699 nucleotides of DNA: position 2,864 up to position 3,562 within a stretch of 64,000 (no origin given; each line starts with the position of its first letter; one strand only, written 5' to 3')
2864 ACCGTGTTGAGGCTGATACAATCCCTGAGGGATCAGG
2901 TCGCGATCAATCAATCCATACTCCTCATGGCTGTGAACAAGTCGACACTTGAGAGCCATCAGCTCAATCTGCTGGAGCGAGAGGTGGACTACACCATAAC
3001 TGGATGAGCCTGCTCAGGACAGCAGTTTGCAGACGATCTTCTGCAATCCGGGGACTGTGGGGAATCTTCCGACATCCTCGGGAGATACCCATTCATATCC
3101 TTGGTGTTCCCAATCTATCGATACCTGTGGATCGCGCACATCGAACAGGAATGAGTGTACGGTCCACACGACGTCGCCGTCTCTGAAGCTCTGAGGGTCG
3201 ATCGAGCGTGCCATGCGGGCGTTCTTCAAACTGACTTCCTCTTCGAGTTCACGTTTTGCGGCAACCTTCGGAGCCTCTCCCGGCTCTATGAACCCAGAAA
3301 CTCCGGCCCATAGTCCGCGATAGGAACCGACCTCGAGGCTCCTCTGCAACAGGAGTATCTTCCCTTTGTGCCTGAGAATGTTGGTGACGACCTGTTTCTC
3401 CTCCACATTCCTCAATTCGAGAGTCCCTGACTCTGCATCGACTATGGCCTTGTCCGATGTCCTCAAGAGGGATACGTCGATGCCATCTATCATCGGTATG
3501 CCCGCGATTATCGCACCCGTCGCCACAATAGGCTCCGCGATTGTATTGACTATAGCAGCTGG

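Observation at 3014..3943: Phosphomevalonate dehydratase small subunit fused to a Nudix hydrolase domain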

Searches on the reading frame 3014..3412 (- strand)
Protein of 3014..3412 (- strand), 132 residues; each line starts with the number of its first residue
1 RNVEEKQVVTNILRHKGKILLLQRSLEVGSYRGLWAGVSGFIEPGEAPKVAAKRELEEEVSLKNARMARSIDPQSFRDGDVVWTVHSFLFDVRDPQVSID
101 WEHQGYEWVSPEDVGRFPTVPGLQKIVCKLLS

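Call 10: search_solved_structures(query=window:3014-3412:-, max_evalue=0.01, show_alignments=3)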
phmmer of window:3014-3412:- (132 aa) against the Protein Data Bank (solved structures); distinct sequences matched with E-value up to 0.01: 19.
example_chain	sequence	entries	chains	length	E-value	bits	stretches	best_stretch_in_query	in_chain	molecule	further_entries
2rrk_A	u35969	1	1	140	7.6e-10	42.1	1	7-122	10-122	CTP pyrophosphohydrolase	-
3ees_A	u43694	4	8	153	4.6e-08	36.4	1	8-127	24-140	Probable pyrophosphohydrolase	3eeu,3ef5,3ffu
6dt3_A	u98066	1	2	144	5.2e-08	36.2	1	4-117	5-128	Nucleoside triphosphatase NudI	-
3oga_A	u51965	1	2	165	1.2e-07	35.1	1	4-117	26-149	Nucleoside triphosphatase nudI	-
3n77_A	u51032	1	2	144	9.1e-07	32.2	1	4-113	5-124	Nucleoside triphosphatase nudI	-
3r03_A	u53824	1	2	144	1.4e-05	28.3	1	13-121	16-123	NUDIX hydrolase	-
3hhj_A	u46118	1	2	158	1.5e-05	28.2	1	12-124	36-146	Mutator mutT protein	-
3grn_A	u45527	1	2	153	2.3e-05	27.7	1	11-122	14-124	MutT related protein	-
5zrc_A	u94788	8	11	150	0.0004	23.6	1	6-122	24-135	Putative mutator protein MutT2/NUDIX hydrolase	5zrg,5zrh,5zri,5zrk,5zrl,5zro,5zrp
1jrk_A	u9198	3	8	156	0.00093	22.4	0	8-62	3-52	Nudix homolog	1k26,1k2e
3i9x_A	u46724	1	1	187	0.00099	22.3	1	19-67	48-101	mutT/nudix family protein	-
1nqy_A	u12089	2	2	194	0.0012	22.1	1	17-66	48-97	CoA pyrophosphatase (MutT/nudix family protein)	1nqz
3u53_A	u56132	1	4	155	0.0014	21.8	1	34-114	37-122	Bis(5'-nucleosyl)-tetraphosphatase [asymmetrical]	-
1sjy_A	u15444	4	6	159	0.0022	21.2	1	11-68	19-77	MutT/nudix family protein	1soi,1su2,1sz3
1kt9_A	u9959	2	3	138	0.0049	20.1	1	18-116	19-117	Diadenosine Tetraphosphate Hydrolase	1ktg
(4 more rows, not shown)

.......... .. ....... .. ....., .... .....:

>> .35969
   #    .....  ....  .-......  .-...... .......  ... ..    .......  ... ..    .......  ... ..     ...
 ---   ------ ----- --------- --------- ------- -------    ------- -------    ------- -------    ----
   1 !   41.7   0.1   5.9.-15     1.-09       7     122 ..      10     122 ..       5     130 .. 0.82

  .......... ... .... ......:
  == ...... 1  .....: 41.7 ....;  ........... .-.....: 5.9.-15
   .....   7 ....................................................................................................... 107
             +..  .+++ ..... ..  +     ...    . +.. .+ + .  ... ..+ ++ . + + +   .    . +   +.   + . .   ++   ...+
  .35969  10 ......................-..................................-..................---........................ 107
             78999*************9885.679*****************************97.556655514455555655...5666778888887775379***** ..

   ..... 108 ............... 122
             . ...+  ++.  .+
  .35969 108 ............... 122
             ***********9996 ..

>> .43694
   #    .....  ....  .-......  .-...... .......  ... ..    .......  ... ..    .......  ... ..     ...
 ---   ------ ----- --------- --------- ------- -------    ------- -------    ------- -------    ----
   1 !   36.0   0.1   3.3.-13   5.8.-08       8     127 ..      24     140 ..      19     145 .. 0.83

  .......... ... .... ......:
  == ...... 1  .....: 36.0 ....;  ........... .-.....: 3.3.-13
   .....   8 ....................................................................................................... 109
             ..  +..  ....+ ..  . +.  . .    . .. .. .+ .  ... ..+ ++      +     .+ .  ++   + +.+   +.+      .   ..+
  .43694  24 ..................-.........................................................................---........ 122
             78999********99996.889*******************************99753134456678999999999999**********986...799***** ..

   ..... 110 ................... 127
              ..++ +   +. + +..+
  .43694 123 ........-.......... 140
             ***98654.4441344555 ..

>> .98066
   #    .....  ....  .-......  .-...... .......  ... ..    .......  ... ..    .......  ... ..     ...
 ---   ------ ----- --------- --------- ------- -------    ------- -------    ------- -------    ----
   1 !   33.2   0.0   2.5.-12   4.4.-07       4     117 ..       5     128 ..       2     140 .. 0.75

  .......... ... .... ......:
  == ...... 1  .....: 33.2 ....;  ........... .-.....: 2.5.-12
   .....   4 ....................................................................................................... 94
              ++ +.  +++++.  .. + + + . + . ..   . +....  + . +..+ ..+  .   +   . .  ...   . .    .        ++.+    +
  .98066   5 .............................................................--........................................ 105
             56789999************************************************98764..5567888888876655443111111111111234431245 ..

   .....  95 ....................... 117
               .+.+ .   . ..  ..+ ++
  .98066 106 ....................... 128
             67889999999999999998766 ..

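Call 29: search_protein_representatives(protein=window:3014-3412:-)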
Query: 132 residues. Proteins with E-value up to 0.001 (for the whole library): 3157; up to 1e-10: 615; up to 1e-30: 2. The best 150 are listed.
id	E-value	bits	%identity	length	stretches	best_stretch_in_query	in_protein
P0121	4.8e-56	204.7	38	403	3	7-127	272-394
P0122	8.0e-45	168.3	57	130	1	5-131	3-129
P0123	1.8e-30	121.9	49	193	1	2-128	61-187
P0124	1.9e-30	121.8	56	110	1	34-131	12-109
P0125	1.4e-29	119.0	47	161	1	2-130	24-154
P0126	1.8e-28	115.4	46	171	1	3-125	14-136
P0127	2.1e-28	115.2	44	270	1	5-131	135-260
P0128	3.2e-28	114.6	41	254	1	3-131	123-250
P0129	7.0e-28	113.5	46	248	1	4-124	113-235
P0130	7.0e-28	113.5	43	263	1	3-129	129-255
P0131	8.8e-28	113.2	46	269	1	3-130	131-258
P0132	1.2e-27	112.8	47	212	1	3-130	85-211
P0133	1.3e-27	112.6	44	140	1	4-131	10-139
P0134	2.5e-27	111.7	47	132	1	7-129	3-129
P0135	3.1e-27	111.4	48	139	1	5-128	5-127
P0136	4.3e-27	111.0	45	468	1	6-126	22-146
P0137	8.9e-27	109.9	50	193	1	5-126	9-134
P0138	1.5e-26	109.2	46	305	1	4-131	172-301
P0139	1.6e-26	109.1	41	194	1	6-130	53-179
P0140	4.6e-26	107.6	43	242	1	2-125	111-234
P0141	4.6e-26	107.6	39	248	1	3-129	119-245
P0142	6.7e-26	107.1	46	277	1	3-127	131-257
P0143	1.6e-25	105.9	44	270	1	2-124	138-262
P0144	2.6e-25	105.2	45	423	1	4-127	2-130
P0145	5.8e-25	104.1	45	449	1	6-125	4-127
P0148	7.2e-25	103.8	48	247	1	3-127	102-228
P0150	1.1e-24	103.2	41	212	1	1-126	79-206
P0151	1.3e-24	102.9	39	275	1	1-131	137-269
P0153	2.1e-24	102.3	40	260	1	1-129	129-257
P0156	3.2e-24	101.6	43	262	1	4-126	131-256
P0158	4.1e-24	101.3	41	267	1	2-131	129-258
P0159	4.1e-24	101.3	48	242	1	3-126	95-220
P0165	1.1e-23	100.0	49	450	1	4-126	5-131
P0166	1.7e-23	99.3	44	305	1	5-127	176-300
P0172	4.3e-23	98.0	43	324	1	4-125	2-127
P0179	1.4e-22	96.3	48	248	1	3-124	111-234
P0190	7.4e-22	94.0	36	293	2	7-126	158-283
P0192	1.1e-21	93.5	39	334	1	6-129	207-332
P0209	7.4e-21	90.8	49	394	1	7-124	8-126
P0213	8.8e-21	90.5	46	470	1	7-124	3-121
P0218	1.2e-20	90.1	37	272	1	2-132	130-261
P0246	2.0e-19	86.1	42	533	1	3-124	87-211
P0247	2.3e-19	86.0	47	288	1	7-124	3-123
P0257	5.6e-19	84.7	41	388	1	7-124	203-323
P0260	8.0e-19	84.2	45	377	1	4-124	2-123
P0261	8.0e-19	84.2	37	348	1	12-131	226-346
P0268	1.3e-18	83.5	36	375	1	7-128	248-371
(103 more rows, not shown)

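Call 30: search_protein_families(library=pfam, proteins=[P0121, P0136, P0144, P0145, P0165, P0138, P0192, P0246, P0257, P0268], max_evalue=0.001)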
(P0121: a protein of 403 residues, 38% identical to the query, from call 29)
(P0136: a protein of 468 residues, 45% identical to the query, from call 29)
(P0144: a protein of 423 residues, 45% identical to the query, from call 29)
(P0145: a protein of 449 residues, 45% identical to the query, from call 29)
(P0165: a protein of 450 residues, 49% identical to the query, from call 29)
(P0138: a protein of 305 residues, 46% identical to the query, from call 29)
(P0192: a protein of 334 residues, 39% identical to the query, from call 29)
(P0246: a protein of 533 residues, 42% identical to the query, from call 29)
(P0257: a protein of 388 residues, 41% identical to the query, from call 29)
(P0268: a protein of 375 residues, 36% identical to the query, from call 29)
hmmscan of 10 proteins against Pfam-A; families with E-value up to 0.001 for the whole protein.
P0121 (403 aa): 3 families
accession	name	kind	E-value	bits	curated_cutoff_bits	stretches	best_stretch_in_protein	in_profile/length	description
PF00293.34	NUDIX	-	3.5e-57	192.6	21.1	3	10-128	3-127/134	NUDIX domain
PF14815.12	NUDIX_4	-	8.6e-17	61.4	35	1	277-394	4-111/113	NUDIX domain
PF22327.2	Nudt16-like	-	3.3e-08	34.1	27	0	174-208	40-75/161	U8 snoRNA-decapping enzyme-like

P0136 (468 aa): 2 families
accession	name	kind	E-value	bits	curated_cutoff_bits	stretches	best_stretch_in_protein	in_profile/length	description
PF01008.23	IF-2B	-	2.2e-73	247.3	22.4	1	176-450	2-278/280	Initiation factor 2 subunit family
PF00293.34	NUDIX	-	2.7e-13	50.5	21.1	1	23-147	4-131/134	NUDIX domain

P0144 (423 aa): 3 families
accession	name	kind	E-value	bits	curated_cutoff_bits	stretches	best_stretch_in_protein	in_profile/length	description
PF01008.23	IF-2B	-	1.2e-38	133.4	22.4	1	151-375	3-221/280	Initiation factor 2 subunit family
PF00293.34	NUDIX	-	2.1e-15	57.4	21.1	1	5-119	4-119/134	NUDIX domain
PF14815.12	NUDIX_4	-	0.00023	21.3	35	1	10-121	4-102/113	NUDIX domain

P0145 (449 aa): 3 families
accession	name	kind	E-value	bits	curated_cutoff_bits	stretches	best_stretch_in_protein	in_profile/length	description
PF01008.23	IF-2B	-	3.9e-74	249.8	22.4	1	156-432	1-280/280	Initiation factor 2 subunit family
PF00293.34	NUDIX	-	9e-14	52.1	21.1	1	9-119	9-121/134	NUDIX domain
PF14815.12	NUDIX_4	-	6.2e-05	23.2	35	1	10-120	5-102/113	NUDIX domain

P0165 (450 aa): 2 families
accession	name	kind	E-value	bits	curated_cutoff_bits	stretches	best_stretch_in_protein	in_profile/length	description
PF01008.23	IF-2B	-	2.4e-69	234.1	22.4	1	158-434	2-280/280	Initiation factor 2 subunit family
PF00293.34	NUDIX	-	3.7e-11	43.6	21.1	1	11-133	7-132/134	NUDIX domain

P0138 (305 aa): 1 family
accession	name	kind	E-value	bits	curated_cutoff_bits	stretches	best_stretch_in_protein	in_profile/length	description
PF00293.34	NUDIX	-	3.3e-14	53.5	21.1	1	176-295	4-129/134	NUDIX domain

P0192 (334 aa): 4 families
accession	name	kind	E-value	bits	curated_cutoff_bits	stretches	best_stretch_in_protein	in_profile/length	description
PF13419.12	HAD_2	-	9.3e-29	101.2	23.8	1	5-171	1-178/178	Haloacid dehalogenase-like hydrolase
PF00702.32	Hydrolase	-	2.4e-18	67.6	26.4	1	2-165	1-191/191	haloacid dehalogenase-like hydrolase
PF00293.34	NUDIX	-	2.4e-10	41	21.1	1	207-330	3-131/134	NUDIX domain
PF13242.12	Hydrolase_like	-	1.5e-07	31.6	22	1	128-196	4-75/75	HAD-hyrolase-like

P0246 (533 aa): 2 families
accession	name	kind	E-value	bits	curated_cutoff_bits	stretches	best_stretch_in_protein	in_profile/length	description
PF01008.23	IF-2B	-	1.4e-23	83.9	22.4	1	237-462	4-225/280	Initiation factor 2 subunit family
PF00293.34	NUDIX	-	3.8e-07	30.6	21.1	1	99-209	13-126/134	NUDIX domain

P0257 (388 aa): 2 families
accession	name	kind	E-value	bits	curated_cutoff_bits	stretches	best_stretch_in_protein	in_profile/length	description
PF02464.23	CinA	-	1.6e-47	161.5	23.5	1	35-186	3-154/155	Competence-damaged protein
PF00293.34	NUDIX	-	2e-08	34.8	21.1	1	208-320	10-125/134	NUDIX domain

P0268 (375 aa): 14 families
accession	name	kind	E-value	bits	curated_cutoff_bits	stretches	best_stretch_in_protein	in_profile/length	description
PF12146.15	Hydrolase_4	-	1.3e-19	70.9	27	2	29-141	6-125/239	Serine aminopeptidase, S33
PF02129.25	Peptidase_S15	-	1.6e-14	54.7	23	1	25-134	25-139/262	X-Pro dipeptidyl-peptidase (S15 family)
PF00293.34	NUDIX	-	2.5e-14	53.9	21.1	1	250-369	6-126/134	NUDIX domain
PF00326.27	Peptidase_S9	-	3e-14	53.5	22.6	1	52-243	12-210/213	Prolyl oligopeptidase family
PF01738.24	DLH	-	8.1e-12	45.6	21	1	175-227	137-192/217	Dienelactone hydrolase family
PF00561.26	Abhydrolase_1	-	1.5e-10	41.6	25.8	1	29-129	2-103/245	alpha/beta hydrolase fold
PF12697.13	Abhydrolase_6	-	4.2e-09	37.8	26.3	1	30-122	1-91/217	Alpha/beta hydrolase family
PF14815.12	NUDIX_4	-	1.4e-07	31.7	35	1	250-361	2-102/113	NUDIX domain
PF12740.14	PETase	-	5.7e-07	29.6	28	0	29-128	56-160/263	PET hydrolase-like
PF03959.19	FSH1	-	7.8e-07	29.4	21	1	76-217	84-196/211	Serine hydrolase (FSH1)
PF10142.15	PhoPQ_related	-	1.3e-05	24.5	20.3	1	109-243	188-321/367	PhoPQ-activated pathogenicity-related protein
PF02273.21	Acyl_transf_2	-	1.4e-05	24.9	20.3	1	29-222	32-237/294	Acyl transferase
PF20434.5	BD-FAE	-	1.9e-05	24.7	26.8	1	74-205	60-213/215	BD-FAE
PF05448.18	AXE1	-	0.00023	20.5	21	1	92-238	175-317/321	Acetyl xylan esterase (AXE1)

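Call 31: search_protein_families(library=pfam, proteins=[P0123, P0125, P0137, P0172, P0247, P0260, P0209, P0213, P0190, P0261], max_evalue=0.001)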
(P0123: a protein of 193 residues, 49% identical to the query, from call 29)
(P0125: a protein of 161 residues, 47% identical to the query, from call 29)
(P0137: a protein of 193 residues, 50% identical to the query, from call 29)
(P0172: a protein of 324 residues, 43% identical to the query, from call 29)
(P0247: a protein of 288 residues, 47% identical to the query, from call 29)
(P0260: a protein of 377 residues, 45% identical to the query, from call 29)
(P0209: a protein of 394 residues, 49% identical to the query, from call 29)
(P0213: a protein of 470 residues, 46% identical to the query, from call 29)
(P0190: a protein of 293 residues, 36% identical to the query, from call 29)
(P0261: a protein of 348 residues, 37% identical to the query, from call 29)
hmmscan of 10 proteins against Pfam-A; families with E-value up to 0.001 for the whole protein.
P0123 (193 aa): 2 families
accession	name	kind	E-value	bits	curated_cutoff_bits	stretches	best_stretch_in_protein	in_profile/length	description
PF00293.34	NUDIX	-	4.5e-13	49.8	21.1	1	70-173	8-118/134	NUDIX domain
PF01989.23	AcnX_swivel_put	-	6.7e-09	35.9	27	1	2-34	48-80/80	Aconitase X swivel domain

P0125 (161 aa): 1 family
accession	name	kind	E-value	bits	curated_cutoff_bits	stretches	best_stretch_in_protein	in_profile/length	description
PF00293.34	NUDIX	-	1.7e-19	70.6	21.1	1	33-153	7-133/134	NUDIX domain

P0137 (193 aa): 1 family
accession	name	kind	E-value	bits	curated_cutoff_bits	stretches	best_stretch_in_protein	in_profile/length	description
PF00293.34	NUDIX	-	7.7e-13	49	21.1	1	9-124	3-120/134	NUDIX domain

P0172 (324 aa): 2 families
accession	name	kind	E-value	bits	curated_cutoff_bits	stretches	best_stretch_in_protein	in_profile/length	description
PF01008.23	IF-2B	-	1e-13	51.6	22.4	1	158-293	2-136/280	Initiation factor 2 subunit family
PF00293.34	NUDIX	-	8.4e-12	45.7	21.1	1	11-131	11-133/134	NUDIX domain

P0247 (288 aa): 1 family
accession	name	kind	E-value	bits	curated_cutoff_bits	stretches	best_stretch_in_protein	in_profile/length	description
PF00293.34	NUDIX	-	1.2e-12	48.5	21.1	1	4-116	6-121/134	NUDIX domain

P0260 (377 aa): 2 families
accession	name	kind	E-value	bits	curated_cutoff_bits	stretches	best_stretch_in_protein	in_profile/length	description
PF01008.23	IF-2B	-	4.2e-17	62.7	22.4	1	142-322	3-196/280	Initiation factor 2 subunit family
PF00293.34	NUDIX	-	4.7e-15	56.2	21.1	1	5-126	5-131/134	NUDIX domain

P0209 (394 aa): 2 families
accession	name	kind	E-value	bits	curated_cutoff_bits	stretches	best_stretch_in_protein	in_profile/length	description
PF00293.34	NUDIX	-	3e-13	50.4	21.1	1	8-124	5-126/134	NUDIX domain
PF01008.23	IF-2B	-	1.2e-06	28.4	22.4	1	145-262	3-128/280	Initiation factor 2 subunit family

P0213 (470 aa): 2 families
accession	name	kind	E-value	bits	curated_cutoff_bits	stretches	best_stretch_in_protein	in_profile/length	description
PF01008.23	IF-2B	-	1.7e-38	132.9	22.4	2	352-447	173-278/280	Initiation factor 2 subunit family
PF00293.34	NUDIX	-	3e-10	40.7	21.1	1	5-118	6-125/134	NUDIX domain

P0190 (293 aa): 2 families
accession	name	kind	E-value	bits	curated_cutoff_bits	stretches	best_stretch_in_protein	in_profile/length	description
PF00293.34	NUDIX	-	3.6e-36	124.6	21.1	2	23-127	17-130/134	NUDIX domain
PF14815.12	NUDIX_4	-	2.2e-09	37.5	35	1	162-276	2-103/113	NUDIX domain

P0261 (348 aa): 5 families
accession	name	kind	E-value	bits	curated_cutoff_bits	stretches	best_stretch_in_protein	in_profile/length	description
PF13419.12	HAD_2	-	1.1e-30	107.5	23.8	1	6-181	1-177/178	Haloacid dehalogenase-like hydrolase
PF00702.32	Hydrolase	-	5.5e-21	76.3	26.4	1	4-175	2-190/191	haloacid dehalogenase-like hydrolase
PF00293.34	NUDIX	-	1.8e-15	57.6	21.1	1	220-338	3-127/134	NUDIX domain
PF14815.12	NUDIX_4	-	0.00016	21.9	35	1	226-333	3-102/113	NUDIX domain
PF13242.12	Hydrolase_like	-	0.00041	20.7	22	1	140-194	5-60/75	HAD-hyrolase-like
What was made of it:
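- HAD-Nudix fusions fit a two-step dephosphorylation (calls 30, 31).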

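Call 39: search_protein_families(library=pfam, proteins=[P0129, P0140, P0141, P0148, P0159, P0179, P0132, P0150, P0139, P0166], max_evalue=0.01)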
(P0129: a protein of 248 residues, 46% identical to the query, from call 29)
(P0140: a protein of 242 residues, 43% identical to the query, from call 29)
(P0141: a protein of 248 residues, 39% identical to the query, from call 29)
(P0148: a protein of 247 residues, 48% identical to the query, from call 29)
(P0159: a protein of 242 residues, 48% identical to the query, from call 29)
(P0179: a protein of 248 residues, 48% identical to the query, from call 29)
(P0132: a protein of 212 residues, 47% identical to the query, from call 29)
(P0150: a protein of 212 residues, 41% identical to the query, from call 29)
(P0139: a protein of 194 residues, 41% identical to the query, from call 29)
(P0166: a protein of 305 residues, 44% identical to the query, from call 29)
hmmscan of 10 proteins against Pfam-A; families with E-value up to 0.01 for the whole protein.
P0129 (248 aa): 1 family
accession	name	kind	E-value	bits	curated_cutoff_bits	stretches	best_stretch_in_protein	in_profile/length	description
PF00293.34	NUDIX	-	1.3e-17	64.5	21.1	1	115-225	3-118/134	NUDIX domain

P0140 (242 aa): 1 family
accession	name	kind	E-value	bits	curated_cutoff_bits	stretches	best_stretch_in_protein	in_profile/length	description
PF00293.34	NUDIX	-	8.9e-16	58.5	21.1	1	119-227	7-122/134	NUDIX domain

P0141 (248 aa): 2 families
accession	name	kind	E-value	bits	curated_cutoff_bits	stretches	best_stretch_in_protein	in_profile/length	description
PF00293.34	NUDIX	-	3.7e-14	53.3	21.1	1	125-238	7-126/134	NUDIX domain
PF14815.12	NUDIX_4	-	0.0077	16.4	35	0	128-243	5-111/113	NUDIX domain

P0148 (247 aa): 1 family
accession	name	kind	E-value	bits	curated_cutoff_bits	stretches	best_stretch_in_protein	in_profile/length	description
PF00293.34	NUDIX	-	7e-08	33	21.1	1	106-218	4-121/134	NUDIX domain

P0159 (242 aa): 1 family
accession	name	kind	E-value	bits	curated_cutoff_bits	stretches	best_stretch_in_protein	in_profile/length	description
PF00293.34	NUDIX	-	6.4e-12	46.1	21.1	1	98-217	3-127/134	NUDIX domain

P0179 (248 aa): 1 family
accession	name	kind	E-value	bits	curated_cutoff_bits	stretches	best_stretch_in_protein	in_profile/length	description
PF00293.34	NUDIX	-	1.3e-15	58.1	21.1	1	115-228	4-122/134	NUDIX domain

P0132 (212 aa): 2 families
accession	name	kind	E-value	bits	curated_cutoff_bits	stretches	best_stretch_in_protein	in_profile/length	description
PF00293.34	NUDIX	-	1.5e-16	61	21.1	1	89-202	4-125/134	NUDIX domain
PF14815.12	NUDIX_4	-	8.4e-05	22.8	35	1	94-207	4-109/113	NUDIX domain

P0150 (212 aa): 5 families
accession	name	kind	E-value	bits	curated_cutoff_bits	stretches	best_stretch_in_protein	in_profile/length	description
PF00293.34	NUDIX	-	1.5e-11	44.8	21.1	1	90-198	10-122/134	NUDIX domain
PF00261.25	Tropomyosin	-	0.0013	18.6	38.6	1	2-63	180-241/242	Tropomyosin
PF05377.16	FlaC_arch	-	0.0063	17.3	27.8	0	6-44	3-41/55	Flagella accessory protein C (FlaC)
PF17192.9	MukF_M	-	0.0065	16.7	25.2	1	5-97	48-140/161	MukF middle domain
PF22652.1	DUF7006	-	0.0066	17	27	0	14-88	6-81/112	Family of unknown function (DUF7006)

P0139 (194 aa): 2 families
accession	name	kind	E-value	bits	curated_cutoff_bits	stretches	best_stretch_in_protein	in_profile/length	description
PF00293.34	NUDIX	-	9.2e-18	65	21.1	1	55-177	4-132/134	NUDIX domain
PF14815.12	NUDIX_4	-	0.0015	18.7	35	1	59-167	5-102/113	NUDIX domain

P0166 (305 aa): 4 families
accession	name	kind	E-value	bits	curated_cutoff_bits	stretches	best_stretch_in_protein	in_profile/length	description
PF00293.34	NUDIX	-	6.7e-15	55.7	21.1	1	183-300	9-131/134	NUDIX domain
PF00261.25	Tropomyosin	-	0.0042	17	38.6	1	30-107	11-90/242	Tropomyosin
PF03114.23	BAR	-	0.0057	16.8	28.5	0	65-126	104-166/234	BAR domain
PF10779.14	XhlA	-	0.0091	16.6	34.7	0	40-84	4-48/67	Haemolysin XhlA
